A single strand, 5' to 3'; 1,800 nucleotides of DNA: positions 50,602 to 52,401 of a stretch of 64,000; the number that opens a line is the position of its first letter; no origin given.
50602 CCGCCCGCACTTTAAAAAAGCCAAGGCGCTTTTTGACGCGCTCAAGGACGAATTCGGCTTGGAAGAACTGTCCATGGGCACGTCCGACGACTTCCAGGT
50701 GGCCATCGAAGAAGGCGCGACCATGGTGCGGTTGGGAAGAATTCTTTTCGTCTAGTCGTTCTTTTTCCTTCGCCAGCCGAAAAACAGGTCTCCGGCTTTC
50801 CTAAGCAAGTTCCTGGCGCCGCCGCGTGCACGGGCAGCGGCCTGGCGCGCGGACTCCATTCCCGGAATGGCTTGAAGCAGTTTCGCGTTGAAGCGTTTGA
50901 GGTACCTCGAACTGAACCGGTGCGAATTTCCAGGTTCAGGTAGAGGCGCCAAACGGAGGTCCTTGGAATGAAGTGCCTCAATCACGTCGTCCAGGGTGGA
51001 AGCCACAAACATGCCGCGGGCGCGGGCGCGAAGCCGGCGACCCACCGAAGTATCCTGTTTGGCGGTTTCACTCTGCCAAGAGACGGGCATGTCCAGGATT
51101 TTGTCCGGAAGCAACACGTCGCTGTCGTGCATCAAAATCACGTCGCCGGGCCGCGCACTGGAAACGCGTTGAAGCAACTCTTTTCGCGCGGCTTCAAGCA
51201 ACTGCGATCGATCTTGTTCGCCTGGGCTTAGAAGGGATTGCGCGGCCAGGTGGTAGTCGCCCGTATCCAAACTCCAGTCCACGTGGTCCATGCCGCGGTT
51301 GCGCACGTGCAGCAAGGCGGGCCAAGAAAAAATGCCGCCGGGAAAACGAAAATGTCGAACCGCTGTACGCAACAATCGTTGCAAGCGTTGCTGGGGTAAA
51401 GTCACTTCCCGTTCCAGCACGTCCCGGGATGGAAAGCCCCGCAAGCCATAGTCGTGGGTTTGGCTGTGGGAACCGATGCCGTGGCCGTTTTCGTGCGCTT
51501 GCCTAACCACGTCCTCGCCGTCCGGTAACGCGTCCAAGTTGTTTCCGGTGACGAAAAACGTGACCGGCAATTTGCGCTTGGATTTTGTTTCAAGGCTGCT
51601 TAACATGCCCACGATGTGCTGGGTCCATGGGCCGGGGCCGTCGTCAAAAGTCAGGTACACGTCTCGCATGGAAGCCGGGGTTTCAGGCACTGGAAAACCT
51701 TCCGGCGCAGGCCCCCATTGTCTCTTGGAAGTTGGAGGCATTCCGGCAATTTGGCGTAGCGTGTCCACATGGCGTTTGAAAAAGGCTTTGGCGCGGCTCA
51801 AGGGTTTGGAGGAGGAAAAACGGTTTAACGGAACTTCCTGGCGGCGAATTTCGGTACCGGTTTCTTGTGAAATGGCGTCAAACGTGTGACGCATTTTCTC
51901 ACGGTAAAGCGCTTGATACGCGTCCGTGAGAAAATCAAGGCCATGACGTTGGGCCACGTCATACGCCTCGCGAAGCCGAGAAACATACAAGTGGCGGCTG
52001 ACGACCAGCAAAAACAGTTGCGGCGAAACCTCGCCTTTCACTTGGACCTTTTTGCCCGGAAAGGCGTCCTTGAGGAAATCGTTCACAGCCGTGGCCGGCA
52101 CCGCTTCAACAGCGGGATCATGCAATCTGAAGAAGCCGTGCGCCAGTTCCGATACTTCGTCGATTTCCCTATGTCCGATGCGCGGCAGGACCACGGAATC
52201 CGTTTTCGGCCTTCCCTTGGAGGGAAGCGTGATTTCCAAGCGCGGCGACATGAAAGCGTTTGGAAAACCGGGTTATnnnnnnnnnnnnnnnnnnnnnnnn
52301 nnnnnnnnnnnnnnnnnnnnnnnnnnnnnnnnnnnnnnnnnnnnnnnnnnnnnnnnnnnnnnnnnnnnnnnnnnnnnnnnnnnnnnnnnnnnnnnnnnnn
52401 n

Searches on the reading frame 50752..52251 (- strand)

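Call 80: search_protein_families(library=pfam, proteins=[window:50752-52251:-], max_evalue=0.00001)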
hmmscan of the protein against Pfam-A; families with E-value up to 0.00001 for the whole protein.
window:50752-52251:- (499 aa): 1 family
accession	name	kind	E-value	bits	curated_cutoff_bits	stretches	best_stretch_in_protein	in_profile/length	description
PF01522.26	Polysacc_deac_1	-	9.6e-19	68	23.1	1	194-321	5-121/124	Polysaccharide deacetylase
